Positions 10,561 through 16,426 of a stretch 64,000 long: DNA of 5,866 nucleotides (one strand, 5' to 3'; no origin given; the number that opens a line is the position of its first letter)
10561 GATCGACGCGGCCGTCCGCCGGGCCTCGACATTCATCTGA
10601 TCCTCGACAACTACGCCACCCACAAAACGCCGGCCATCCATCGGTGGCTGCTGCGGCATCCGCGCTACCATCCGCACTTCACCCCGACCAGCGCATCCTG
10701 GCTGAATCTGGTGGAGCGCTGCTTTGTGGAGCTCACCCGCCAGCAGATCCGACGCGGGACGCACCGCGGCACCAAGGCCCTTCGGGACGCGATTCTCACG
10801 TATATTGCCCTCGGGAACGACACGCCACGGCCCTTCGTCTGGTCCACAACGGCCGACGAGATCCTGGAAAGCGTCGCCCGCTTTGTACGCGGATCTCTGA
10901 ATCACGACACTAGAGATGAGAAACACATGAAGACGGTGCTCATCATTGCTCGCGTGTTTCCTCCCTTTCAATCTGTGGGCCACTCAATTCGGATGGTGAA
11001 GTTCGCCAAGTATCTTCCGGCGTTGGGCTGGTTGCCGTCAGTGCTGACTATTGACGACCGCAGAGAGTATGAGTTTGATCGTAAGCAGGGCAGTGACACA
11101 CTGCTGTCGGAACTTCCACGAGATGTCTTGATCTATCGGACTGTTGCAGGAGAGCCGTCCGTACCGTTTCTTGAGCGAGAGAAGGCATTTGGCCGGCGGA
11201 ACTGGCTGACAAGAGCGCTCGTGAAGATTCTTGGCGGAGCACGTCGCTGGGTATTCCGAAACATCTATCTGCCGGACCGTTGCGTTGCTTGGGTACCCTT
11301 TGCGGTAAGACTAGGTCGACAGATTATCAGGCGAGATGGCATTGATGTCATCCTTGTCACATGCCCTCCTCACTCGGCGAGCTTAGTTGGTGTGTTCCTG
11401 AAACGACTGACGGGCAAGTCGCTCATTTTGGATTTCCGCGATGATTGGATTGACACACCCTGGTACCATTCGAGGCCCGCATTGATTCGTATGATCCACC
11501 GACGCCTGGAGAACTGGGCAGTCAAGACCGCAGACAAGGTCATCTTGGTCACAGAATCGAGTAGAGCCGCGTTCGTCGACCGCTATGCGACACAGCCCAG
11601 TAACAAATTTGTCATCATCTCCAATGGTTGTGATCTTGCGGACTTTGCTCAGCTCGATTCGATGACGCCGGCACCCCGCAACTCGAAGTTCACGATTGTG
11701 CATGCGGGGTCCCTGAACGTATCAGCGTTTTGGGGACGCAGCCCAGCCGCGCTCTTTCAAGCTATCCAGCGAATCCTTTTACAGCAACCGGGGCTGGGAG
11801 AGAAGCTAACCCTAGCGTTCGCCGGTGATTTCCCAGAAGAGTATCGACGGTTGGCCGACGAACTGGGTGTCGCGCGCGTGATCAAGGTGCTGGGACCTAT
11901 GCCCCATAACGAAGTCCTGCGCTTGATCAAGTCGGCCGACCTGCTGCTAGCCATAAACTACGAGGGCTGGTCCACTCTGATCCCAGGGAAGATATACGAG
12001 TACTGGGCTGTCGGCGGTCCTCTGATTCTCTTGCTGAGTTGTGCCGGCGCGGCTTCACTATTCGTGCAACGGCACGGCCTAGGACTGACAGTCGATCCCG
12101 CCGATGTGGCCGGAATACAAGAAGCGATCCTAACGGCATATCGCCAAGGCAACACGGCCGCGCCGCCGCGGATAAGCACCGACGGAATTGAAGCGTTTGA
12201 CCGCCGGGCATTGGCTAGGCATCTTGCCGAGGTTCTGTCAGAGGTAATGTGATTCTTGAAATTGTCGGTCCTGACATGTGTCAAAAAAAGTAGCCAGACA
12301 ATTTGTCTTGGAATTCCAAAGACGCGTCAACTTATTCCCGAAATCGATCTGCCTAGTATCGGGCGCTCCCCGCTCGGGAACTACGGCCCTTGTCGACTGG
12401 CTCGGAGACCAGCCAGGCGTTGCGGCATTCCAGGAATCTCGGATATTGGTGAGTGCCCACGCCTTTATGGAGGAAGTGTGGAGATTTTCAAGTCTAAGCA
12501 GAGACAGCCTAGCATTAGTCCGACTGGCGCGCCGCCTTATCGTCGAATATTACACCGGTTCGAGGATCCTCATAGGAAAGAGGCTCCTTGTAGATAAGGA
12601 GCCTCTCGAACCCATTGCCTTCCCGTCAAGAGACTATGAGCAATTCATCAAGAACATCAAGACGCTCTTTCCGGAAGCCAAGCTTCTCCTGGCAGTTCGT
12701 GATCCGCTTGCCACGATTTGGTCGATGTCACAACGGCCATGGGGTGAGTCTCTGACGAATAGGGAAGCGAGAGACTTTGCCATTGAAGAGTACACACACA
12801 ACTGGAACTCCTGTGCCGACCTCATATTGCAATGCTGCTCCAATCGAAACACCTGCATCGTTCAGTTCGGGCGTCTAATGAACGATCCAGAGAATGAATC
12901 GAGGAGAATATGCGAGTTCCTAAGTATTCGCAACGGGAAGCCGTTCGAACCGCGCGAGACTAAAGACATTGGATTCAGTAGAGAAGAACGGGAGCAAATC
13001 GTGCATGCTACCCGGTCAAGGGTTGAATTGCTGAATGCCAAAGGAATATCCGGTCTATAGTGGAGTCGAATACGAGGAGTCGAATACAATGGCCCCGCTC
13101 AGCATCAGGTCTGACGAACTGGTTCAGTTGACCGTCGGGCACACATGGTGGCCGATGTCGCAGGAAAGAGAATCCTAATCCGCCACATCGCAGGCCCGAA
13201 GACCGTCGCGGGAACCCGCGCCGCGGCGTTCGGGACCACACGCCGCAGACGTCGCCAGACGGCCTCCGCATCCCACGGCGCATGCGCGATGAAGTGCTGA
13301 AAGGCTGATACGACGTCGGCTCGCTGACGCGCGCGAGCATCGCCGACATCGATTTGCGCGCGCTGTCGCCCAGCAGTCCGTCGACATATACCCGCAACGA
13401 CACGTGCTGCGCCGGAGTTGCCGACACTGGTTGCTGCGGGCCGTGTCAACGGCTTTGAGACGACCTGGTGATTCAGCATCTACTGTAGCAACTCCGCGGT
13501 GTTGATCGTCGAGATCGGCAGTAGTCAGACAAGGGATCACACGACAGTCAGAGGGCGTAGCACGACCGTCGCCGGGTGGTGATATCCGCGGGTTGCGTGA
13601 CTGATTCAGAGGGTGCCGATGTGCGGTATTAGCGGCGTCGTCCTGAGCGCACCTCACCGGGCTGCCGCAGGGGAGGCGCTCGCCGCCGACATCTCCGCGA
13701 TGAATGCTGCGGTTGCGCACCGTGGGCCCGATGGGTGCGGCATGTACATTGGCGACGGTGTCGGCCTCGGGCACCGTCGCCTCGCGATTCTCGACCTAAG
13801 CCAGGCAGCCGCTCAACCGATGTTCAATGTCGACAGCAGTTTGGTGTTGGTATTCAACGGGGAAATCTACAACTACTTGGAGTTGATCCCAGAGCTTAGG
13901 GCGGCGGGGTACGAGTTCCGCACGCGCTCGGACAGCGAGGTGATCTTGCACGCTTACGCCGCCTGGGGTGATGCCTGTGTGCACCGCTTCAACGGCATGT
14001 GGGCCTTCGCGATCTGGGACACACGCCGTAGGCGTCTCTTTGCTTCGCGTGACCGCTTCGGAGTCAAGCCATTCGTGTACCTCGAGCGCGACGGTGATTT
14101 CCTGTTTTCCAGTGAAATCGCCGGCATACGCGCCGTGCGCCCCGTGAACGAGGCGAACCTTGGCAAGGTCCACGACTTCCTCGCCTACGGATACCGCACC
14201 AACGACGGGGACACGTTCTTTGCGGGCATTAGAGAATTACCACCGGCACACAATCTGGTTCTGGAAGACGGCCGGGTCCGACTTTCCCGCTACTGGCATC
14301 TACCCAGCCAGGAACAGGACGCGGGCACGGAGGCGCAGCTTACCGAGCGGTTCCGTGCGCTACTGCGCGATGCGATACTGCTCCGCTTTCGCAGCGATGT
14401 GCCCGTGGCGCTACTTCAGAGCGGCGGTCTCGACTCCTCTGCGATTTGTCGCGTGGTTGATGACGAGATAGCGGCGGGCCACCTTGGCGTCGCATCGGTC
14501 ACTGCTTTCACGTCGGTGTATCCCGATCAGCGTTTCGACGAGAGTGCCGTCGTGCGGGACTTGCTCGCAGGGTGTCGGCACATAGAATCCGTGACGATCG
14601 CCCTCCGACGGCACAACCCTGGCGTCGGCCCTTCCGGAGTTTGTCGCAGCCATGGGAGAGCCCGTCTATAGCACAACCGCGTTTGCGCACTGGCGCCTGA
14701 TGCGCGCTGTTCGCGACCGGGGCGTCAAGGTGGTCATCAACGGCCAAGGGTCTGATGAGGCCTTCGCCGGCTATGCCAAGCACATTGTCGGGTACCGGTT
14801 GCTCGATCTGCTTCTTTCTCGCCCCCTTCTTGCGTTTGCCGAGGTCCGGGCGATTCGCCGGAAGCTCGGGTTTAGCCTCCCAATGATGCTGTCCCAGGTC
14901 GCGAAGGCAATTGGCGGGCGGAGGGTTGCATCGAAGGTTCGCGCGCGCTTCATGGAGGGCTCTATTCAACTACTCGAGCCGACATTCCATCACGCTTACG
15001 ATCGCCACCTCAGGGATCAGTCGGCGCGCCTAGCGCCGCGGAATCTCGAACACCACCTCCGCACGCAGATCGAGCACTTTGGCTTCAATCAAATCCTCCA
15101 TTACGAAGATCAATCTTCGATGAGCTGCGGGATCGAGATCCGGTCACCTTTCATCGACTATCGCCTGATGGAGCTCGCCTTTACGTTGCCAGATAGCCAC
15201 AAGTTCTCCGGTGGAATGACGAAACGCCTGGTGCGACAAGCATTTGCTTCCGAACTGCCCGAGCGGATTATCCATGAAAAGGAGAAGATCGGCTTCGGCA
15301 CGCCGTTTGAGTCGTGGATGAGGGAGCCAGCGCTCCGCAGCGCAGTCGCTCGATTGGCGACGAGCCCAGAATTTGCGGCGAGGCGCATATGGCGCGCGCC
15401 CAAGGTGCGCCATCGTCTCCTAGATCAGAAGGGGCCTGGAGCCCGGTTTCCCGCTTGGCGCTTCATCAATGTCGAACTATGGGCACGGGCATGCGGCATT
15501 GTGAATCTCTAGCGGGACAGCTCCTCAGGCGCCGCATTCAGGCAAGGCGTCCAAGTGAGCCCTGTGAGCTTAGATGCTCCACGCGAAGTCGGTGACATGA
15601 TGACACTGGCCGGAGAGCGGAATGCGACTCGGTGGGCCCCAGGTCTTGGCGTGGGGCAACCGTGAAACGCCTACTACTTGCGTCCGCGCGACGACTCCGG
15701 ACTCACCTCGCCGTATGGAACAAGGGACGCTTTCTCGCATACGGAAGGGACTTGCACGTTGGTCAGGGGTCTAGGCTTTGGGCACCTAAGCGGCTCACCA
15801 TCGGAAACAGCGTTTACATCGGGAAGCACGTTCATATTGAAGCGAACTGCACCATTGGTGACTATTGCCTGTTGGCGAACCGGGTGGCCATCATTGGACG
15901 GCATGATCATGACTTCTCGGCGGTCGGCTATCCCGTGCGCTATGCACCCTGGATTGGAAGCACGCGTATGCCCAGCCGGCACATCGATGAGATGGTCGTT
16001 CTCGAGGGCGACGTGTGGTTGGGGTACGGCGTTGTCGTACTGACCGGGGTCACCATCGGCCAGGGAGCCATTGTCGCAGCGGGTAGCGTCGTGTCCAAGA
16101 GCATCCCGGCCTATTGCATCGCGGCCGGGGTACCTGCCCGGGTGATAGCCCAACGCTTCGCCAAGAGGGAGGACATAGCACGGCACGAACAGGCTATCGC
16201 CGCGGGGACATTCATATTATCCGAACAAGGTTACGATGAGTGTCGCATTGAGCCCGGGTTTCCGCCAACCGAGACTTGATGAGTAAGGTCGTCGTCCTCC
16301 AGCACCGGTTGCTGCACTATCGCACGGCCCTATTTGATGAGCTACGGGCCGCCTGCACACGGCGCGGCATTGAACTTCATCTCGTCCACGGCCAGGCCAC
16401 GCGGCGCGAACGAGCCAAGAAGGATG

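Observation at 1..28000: About 25 frame disruptions, all confined to the first ~28 kb (EPS island plus beta-helix gene)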

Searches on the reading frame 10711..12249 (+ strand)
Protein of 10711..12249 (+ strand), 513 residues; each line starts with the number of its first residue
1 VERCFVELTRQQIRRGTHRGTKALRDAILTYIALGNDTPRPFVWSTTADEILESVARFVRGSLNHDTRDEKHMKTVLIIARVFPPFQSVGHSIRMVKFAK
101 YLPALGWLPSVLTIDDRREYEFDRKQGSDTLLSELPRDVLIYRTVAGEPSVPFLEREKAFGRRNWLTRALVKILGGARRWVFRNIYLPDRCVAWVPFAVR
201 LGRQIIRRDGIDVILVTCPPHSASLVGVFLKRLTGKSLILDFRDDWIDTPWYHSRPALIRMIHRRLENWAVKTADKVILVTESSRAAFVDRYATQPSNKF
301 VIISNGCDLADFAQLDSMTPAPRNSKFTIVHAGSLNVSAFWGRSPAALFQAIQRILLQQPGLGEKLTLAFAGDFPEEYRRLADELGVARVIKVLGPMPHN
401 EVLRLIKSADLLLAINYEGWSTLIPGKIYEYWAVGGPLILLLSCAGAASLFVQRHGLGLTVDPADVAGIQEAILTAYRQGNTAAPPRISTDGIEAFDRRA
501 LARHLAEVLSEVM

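Call 6: search_protein_families(library=pfam, proteins=[window:10711-12249:+], max_evalue=0.01)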
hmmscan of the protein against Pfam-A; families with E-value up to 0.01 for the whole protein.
window:10711-12249:+ (513 aa): 4 families
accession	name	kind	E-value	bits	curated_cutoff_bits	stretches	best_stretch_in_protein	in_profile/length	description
PF13692.12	Glyco_trans_1_4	-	1.3e-09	38.9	27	1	329-477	4-140/142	Glycosyl transferases group 1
PF13579.12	Glyco_trans_4_4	-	1.7e-09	38.6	29.7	1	190-306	52-158/158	Glycosyl transferase 4-like domain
PF13439.12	Glyco_transf_4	-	1.8e-09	38.3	28.5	1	182-310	44-169/170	Glycosyltransferase Family 4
PF00534.26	Glycos_transf_1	-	7.6e-07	29.3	26.4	1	348-481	33-160/172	Glycosyl transferases group 1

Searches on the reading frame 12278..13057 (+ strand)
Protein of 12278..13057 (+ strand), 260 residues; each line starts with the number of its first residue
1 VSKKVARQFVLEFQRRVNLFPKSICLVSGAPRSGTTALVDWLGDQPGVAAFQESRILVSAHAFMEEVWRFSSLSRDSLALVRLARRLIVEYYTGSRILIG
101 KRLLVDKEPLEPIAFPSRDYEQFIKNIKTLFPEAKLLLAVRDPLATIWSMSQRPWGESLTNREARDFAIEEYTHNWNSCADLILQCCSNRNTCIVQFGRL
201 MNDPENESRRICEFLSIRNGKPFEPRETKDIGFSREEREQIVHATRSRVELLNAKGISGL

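Call 6: search_protein_families(library=pfam, proteins=[window:12278-13057:+], max_evalue=0.01)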
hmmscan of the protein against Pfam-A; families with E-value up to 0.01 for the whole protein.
window:12278-13057:+ (260 aa): 2 families
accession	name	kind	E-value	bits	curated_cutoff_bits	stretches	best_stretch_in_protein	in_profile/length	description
PF13469.12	Sulfotransfer_3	-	7.5e-17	62.7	27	1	27-217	4-212/216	Sulfotransferase family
PF00685.33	Sulfotransfer_1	-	2.8e-06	27.4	22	1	26-218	5-182/255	Sulfotransferase domain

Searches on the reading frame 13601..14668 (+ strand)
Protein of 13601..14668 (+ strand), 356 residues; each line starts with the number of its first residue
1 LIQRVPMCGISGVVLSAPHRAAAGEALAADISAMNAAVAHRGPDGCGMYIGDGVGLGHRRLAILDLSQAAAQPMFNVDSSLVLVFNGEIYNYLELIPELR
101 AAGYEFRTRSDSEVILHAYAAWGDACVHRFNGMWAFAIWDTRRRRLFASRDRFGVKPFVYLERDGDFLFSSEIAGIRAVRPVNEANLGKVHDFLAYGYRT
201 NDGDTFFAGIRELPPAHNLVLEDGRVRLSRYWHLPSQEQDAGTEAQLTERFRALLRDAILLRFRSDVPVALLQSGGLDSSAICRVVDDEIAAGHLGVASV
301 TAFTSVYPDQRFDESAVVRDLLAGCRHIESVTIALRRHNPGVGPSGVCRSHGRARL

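Call 6: search_protein_families(library=pfam, proteins=[window:13601-14668:+], max_evalue=0.01)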
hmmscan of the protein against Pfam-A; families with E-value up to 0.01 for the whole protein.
window:13601-14668:+ (356 aa): 4 families
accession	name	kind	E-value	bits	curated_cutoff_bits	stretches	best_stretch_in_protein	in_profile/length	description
PF13537.11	GATase_7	-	5e-45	152.9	25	1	58-176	1-121/123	Glutamine amidotransferase domain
PF13522.11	GATase_6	-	1.9e-43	148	27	1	43-172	1-130/130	Glutamine amidotransferase domain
PF00733.27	Asn_synthase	-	1e-10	42.2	21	1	251-323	2-68/354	Asparagine synthase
PF12481.13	DUF3700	-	0.0053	16.7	27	0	72-176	68-176/228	Aluminium induced protein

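Call 9: find_related_loci(query=window:13613-14668:+, collection=genome_contigs, flank=10000)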
Query window:13613-14668:+ (352 aa) in genome_contigs; peptide patterns used: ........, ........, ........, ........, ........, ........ (x = any residue, [..] = any of these).
600 stretches matched a pattern (row limit reached: there are more); 599 encode a relative of the query (tblastn E <= 1e-3); the best 80 are kept; 80 distinct loci.
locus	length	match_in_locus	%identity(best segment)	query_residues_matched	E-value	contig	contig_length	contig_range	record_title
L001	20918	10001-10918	46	3-318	1e-79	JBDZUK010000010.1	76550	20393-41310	MAG: Nitrospiraceae bacterium isolate PE_seawater46 NODE_80_length_76550, whole genome shotgun sequence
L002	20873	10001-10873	49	3-315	2e-77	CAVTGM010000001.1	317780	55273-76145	MAG: uncultured Actinomycetes bacterium isolate MFD06714.bin.2.177 genome assembly, contig: contig_11233, whole genome s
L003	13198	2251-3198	46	3-327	2e-77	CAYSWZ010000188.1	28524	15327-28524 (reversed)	MAG TPA_asm: uncultured bacterium isolate binchicken_co279_112 genome assembly, contig: k141_769630, whole genome shotgu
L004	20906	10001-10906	43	3-315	5e-76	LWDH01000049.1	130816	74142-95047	MAG: Proteobacteria bacterium SG_bin4 668, whole genome shotgun sequence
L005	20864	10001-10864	47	3-310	6e-76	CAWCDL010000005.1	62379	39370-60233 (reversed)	MAG: uncultured Thermoleophilia bacterium isolate MFD05502.bin.1.186 genome assembly, contig: contig_47813, whole genome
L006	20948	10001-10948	41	1-318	1e-73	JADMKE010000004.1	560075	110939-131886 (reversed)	MAG: Candidatus Sericytochromatia bacterium isolate MAG_89 NODE_7_length_560075_cov_19.663200, whole genome shotgun sequ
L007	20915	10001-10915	44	3-317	4e-73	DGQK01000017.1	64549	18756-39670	MAG TPA_asm: Bacteroidetes bacterium UBA4416 UBA4416_contig_4611, whole genome shotgun sequence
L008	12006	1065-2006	41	3-323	2e-71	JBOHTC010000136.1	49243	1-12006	MAG: Gemmatimonadaceae bacterium isolate TC-S_maxbin2.bin.540 k127_4438974, whole genome shotgun sequence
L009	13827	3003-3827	44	3-282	2e-71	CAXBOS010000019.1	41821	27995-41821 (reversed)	MAG TPA_asm: uncultured Schleiferiaceae bacterium isolate ERR2762188_concoct_58 genome assembly, contig: ERZ3421808.1425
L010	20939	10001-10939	41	3-321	6e-71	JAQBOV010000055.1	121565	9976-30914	MAG: Mucilaginibacter sp. isolate RYN_330 scaffold_857330, whole genome shotgun sequence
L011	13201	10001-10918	41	3-318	7e-71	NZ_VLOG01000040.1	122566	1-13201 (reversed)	Algoriphagus algorifonticola strain hg1 40, whole genome shotgun sequence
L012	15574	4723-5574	41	3-308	7e-71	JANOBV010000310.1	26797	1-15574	MAG: Bacteroidota bacterium isolate VAR_18_concoct_168_sub VAR_18_k141_247629, whole genome shotgun sequence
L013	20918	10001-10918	43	3-317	6e-70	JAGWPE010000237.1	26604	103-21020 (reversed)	MAG: Gammaproteobacteria bacterium isolate REEB272 k141_1895273, whole genome shotgun sequence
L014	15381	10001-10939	40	3-321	7e-70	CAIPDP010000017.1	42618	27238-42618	MAG: uncultured Mucilaginibacter sp. isolate AM3_bin-0001 genome assembly, contig: bin-0001:017/201, whole genome shotgu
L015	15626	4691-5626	40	3-323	6e-70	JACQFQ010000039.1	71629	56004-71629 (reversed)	MAG: Verrucomicrobia bacterium isolate NC_groundwater_1051_Pr1_S-0.65um_63_17 Montesol18_Sp65_coassembly_scaffold_881024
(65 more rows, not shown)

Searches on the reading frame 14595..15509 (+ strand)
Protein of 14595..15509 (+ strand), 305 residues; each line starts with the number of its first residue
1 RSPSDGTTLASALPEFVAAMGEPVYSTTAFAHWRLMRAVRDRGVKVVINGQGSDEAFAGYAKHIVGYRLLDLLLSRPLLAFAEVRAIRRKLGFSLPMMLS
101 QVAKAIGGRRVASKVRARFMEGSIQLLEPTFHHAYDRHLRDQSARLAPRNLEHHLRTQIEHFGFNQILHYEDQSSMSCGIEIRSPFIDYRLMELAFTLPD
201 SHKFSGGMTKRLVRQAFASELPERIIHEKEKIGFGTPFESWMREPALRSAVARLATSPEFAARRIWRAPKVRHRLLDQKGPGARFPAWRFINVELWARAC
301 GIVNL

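Call 6: search_protein_families(library=pfam, proteins=[window:14595-15509:+], max_evalue=0.01)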
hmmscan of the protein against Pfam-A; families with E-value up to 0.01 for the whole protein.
window:14595-15509:+ (305 aa): 1 family
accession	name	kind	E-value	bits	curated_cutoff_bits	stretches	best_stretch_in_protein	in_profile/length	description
PF00733.27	Asn_synthase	-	3.6e-42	145.7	21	1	9-297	84-353/354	Asparagine synthase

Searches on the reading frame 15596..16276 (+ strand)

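Call 6: search_protein_families(library=pfam, proteins=[window:15596-16276:+], max_evalue=0.01)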
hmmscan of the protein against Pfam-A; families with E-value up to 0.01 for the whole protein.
window:15596-16276:+ (227 aa): 4 families
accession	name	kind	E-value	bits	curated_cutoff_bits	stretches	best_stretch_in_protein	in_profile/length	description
PF00132.30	Hexapep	-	7.3e-16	57.6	27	2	68-100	3-35/36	Bacterial transferase hexapeptide (six repeats)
PF25084.1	LbH_EIF2B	-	3.2e-05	24.3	54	0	68-99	23-53/105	EIF2B subunit epsilon LbH domain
PF14602.12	Hexapep_2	-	0.00027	21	27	1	134-167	2-33/34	Hexapeptide repeat of succinyl-transferase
PF25087.1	GMPPB_C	-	0.0079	16.3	39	0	126-183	9-65/110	GMPPB C-terminal domain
